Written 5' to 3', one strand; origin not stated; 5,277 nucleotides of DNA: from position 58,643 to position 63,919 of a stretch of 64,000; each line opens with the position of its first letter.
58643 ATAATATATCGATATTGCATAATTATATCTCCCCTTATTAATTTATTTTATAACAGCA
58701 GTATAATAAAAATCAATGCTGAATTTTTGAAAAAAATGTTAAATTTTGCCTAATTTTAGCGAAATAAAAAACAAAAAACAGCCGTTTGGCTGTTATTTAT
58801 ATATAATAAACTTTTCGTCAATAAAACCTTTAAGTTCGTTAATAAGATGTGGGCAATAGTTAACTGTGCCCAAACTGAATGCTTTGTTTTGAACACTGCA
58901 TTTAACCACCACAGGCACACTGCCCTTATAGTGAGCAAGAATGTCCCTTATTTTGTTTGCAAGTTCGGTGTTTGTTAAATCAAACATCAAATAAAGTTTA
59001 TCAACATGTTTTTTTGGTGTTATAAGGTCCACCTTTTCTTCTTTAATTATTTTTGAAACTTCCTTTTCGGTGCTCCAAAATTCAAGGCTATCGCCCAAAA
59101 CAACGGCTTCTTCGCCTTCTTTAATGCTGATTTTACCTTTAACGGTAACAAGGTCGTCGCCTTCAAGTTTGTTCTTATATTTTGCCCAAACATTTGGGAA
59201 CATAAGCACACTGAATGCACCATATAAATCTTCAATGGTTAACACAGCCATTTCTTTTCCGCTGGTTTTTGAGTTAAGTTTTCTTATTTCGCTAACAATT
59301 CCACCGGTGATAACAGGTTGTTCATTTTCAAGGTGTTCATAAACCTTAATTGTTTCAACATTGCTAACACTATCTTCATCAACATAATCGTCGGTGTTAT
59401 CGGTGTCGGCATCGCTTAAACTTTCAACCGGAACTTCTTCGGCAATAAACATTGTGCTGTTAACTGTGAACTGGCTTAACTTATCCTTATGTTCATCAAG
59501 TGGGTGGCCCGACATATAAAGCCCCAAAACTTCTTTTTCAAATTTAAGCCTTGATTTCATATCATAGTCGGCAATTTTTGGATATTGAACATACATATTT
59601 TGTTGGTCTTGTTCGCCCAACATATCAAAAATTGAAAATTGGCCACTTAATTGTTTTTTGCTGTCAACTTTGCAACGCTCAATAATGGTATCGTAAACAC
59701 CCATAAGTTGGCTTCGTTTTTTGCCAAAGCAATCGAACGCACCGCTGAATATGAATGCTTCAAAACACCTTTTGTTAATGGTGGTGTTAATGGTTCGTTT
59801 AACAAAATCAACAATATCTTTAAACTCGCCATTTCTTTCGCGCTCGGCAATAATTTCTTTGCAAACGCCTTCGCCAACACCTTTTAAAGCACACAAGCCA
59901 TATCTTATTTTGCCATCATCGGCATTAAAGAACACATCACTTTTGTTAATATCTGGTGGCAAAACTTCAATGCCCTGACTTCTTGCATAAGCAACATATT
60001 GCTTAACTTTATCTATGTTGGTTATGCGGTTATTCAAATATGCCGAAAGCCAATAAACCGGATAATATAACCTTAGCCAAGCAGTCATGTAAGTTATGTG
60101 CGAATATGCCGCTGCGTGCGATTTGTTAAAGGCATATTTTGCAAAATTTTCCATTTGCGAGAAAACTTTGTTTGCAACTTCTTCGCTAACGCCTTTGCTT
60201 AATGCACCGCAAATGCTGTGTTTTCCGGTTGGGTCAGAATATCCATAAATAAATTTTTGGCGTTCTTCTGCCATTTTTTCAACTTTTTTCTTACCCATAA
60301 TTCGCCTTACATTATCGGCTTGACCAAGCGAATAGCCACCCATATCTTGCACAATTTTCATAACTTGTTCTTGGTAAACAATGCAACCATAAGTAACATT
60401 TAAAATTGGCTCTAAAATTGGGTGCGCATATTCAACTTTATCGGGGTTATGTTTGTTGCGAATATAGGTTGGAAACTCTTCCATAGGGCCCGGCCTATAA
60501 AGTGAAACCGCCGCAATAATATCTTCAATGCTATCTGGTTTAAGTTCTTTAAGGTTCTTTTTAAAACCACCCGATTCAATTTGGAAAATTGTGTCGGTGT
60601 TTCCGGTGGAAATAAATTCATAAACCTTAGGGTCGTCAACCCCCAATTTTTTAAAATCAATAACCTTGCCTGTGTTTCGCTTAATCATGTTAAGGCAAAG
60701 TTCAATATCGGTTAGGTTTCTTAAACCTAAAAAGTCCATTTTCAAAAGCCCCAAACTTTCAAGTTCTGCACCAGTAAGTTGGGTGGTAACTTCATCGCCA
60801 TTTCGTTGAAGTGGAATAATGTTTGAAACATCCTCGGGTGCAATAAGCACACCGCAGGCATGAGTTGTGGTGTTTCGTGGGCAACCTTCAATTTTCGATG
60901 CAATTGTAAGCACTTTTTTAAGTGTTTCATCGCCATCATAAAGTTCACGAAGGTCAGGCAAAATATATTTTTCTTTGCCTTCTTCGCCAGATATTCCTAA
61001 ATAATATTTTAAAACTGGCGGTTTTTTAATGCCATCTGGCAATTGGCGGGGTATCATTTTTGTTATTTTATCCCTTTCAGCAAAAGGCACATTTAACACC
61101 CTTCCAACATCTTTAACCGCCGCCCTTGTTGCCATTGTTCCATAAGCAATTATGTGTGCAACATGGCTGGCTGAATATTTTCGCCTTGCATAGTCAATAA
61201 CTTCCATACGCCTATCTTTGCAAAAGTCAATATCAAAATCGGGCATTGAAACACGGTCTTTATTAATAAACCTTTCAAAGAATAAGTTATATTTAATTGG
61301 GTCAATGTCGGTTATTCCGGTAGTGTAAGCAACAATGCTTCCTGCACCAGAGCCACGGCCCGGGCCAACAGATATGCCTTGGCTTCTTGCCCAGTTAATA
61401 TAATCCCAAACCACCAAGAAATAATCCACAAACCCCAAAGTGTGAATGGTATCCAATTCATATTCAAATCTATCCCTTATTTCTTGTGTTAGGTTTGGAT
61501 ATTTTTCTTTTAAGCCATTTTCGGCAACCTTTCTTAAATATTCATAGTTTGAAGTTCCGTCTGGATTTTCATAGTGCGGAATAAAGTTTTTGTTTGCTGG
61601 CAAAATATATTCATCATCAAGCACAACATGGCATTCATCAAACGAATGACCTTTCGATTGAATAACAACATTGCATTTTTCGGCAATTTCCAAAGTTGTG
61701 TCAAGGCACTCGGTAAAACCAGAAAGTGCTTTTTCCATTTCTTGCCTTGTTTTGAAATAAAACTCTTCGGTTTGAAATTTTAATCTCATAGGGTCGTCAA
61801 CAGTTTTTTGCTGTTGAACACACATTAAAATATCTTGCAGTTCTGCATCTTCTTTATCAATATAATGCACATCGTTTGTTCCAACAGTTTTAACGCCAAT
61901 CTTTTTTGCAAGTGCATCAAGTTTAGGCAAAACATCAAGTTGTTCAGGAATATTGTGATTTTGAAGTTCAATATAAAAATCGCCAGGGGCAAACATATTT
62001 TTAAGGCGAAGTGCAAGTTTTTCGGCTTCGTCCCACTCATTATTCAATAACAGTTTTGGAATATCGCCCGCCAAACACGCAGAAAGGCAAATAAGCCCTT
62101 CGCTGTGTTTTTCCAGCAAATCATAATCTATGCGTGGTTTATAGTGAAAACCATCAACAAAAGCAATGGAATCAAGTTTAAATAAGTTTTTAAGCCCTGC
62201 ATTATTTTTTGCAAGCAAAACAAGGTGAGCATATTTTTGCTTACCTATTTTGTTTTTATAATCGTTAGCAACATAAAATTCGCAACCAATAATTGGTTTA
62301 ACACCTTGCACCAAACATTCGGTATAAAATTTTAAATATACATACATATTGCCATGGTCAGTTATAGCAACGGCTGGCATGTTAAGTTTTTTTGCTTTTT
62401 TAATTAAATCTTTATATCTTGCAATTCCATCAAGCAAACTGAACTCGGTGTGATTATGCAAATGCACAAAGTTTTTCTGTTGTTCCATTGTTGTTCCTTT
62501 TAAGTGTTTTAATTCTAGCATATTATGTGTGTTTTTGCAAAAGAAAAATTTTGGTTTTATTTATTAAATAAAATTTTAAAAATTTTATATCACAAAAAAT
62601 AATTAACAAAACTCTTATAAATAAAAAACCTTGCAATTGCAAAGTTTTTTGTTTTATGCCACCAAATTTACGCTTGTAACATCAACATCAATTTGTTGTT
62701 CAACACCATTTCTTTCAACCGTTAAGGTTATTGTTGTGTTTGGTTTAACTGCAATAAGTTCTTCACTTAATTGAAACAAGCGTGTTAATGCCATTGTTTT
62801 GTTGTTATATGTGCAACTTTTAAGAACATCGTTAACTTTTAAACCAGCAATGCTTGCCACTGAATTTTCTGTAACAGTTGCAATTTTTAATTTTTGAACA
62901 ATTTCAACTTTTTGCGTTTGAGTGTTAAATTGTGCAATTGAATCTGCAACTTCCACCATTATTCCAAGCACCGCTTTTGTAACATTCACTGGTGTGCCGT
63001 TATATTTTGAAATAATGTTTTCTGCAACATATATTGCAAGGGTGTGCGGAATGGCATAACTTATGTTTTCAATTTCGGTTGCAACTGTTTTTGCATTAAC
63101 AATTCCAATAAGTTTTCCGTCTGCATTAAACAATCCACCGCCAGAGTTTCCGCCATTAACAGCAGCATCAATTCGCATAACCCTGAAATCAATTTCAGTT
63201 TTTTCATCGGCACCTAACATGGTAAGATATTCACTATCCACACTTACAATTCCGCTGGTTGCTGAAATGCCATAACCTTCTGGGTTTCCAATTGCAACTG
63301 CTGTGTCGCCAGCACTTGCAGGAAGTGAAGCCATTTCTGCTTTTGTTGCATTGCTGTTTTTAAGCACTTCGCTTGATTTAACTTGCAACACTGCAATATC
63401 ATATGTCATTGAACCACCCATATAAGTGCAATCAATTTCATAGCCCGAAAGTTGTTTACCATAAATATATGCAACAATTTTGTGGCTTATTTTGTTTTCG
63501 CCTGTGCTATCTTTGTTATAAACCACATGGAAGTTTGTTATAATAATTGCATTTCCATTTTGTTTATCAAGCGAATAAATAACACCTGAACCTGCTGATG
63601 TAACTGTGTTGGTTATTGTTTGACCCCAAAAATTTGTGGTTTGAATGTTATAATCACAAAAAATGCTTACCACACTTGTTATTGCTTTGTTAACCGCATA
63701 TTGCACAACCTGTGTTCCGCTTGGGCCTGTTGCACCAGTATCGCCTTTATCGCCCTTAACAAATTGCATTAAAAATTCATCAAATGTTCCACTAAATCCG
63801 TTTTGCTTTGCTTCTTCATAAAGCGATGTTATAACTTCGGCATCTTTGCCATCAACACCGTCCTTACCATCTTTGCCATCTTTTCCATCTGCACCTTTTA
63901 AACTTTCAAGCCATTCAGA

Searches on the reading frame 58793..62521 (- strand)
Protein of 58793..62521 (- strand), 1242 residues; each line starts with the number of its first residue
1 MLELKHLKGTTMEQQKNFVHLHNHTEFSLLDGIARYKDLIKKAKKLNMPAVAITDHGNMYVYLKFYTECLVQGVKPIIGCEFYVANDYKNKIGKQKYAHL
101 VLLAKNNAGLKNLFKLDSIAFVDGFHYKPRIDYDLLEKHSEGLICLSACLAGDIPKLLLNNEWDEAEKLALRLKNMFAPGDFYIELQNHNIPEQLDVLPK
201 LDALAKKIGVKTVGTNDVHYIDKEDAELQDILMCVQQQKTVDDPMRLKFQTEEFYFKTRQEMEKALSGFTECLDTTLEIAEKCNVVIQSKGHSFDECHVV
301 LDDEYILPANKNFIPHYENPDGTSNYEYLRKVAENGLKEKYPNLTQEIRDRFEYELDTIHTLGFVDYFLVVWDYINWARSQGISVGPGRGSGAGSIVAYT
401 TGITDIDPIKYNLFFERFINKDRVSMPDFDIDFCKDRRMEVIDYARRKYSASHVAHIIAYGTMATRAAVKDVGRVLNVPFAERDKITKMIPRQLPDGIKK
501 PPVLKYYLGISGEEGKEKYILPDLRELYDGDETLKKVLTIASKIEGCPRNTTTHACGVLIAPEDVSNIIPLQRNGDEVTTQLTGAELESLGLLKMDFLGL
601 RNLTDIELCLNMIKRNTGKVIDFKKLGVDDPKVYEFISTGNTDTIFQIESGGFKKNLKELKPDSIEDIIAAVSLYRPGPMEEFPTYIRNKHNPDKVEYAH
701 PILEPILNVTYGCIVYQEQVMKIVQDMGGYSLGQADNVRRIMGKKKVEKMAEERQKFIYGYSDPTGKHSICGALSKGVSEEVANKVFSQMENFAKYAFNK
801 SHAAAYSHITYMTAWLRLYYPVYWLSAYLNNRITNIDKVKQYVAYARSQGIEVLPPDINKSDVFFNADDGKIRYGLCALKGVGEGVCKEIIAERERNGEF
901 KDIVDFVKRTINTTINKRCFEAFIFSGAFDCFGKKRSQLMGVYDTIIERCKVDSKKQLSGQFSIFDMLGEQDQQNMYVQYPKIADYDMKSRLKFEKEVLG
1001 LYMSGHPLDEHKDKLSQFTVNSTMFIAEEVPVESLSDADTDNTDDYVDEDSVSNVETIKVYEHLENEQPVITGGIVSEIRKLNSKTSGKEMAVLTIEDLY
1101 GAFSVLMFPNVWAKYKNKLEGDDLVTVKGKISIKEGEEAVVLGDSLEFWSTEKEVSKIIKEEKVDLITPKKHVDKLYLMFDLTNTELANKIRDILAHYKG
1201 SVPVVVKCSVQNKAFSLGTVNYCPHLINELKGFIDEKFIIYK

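Call 24: search_protein_families(library=pfam, proteins=[window:58793-62521:-], max_evalue=0.00001)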
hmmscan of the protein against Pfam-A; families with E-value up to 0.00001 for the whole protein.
window:58793-62521:- (1242 aa): 5 families
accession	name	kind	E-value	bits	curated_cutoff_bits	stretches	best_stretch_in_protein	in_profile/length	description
PF07733.18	DNA_pol3_alpha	-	7.3e-92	308.1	23.9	1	327-599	1-260/260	Bacterial DNA polymerase III alpha NTPase domain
PF02811.25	PHP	-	7.3e-59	199.2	26.4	1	20-189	1-164/164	PHP domain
PF17657.6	DNA_pol3_finger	-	3.3e-58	196.1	22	1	602-761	1-162/166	Bacterial DNA polymerase III alpha subunit finger domain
PF14579.12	HHH_6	-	6e-29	100.5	25.6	1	850-939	1-90/90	Helix-hairpin-helix motif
PF01336.31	tRNA_anti-codon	-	1e-07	32.2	27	1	1073-1141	4-67/75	OB-fold nucleic acid binding domain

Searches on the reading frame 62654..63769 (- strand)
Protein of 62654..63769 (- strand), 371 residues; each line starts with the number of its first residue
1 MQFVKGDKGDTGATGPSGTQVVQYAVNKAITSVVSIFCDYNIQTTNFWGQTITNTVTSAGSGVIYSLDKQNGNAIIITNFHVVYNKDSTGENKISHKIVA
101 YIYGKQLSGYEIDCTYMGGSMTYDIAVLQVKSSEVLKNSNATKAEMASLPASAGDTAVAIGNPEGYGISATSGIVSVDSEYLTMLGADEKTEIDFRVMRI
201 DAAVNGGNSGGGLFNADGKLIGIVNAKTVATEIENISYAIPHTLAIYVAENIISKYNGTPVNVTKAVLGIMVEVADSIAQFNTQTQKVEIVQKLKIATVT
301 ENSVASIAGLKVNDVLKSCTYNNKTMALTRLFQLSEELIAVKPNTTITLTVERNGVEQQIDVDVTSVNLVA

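Call 58: search_protein_families(library=pfam, proteins=[window:62654-63769:-], max_evalue=0.01)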
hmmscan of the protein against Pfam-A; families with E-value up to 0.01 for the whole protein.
window:62654-63769:- (371 aa): 5 families
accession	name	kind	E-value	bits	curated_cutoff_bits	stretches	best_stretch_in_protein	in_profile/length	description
PF13365.12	Trypsin_2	-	5.2e-20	73.1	27.6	1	60-223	1-144/144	Trypsin-like peptidase domain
PF00089.32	Trypsin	-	5.8e-13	49.6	20.6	1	73-243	34-214/220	Trypsin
PF13180.12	PDZ_2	-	5.4e-07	30.2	27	1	267-364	2-80/80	PDZ domain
PF10459.15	Peptidase_S46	-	0.0036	16.4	22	1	204-248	630-674/698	Peptidase S46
PF17820.7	PDZ_6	-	0.0075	16.4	27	0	296-353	2-54/54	PDZ domain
